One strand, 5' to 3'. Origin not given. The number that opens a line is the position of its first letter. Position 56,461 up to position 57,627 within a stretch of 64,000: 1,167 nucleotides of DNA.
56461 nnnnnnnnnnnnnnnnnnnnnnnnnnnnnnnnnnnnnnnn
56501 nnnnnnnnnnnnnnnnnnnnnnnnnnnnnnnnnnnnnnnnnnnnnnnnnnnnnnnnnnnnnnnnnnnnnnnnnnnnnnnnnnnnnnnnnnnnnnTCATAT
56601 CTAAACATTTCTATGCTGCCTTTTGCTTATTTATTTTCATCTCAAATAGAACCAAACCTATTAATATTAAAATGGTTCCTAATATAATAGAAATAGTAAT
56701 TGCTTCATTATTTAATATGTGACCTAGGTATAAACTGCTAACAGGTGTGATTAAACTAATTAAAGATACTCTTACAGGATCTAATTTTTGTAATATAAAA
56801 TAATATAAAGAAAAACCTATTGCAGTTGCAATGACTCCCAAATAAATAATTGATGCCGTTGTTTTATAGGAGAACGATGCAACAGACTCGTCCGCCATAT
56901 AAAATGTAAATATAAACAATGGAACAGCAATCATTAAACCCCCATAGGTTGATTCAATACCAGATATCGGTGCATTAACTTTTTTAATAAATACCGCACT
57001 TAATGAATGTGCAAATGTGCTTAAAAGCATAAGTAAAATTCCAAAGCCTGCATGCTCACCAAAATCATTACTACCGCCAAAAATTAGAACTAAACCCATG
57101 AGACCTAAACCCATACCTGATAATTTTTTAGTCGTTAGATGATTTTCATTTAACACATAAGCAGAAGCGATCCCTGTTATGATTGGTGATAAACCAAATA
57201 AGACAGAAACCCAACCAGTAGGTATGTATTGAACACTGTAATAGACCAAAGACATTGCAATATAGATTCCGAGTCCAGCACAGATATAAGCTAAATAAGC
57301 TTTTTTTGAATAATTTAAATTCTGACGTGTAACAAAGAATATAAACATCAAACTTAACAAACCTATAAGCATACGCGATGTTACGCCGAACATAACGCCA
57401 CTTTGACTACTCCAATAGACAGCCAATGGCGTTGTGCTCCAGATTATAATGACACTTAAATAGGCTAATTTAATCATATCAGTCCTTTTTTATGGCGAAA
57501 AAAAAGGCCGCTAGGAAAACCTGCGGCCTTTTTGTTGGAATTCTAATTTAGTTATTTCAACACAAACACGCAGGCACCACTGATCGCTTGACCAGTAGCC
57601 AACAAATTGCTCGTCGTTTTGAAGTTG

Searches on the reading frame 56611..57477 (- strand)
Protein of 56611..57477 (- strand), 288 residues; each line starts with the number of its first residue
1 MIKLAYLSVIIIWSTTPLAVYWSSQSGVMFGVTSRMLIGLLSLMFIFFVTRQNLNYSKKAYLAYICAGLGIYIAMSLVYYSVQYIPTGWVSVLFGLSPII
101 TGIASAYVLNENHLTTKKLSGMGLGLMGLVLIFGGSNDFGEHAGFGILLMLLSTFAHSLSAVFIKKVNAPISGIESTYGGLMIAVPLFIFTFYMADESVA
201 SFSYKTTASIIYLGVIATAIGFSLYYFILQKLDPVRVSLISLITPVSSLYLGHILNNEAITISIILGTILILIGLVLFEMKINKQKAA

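Call 28: search_protein_families(library=ncbifam, proteins=[window:56611-57477:-], max_evalue=0.00001)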
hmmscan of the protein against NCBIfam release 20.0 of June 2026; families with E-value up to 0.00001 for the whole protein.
window:56611-57477:- (288 aa): 4 families
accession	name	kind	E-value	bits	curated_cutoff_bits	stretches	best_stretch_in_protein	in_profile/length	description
TIGR00950.1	2A78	equivalog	3.2e-25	89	230.2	1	20-276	10-264/264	carboxylate/amino acid/amine transporter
NF008432.0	PRK11272.1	equivalog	3.8e-13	49.3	270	1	4-281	13-288/294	drug/metabolite exporter YedA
NF008523.0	PRK11453.1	equivalog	6.9e-12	45.6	472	1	39-282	37-289/299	O-acetylserine/cysteine exporter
NF050091.1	ArAmAcExpYddG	equivalog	8.5e-08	32.1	300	0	9-222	13-226/285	aromatic amino acid exporter YddG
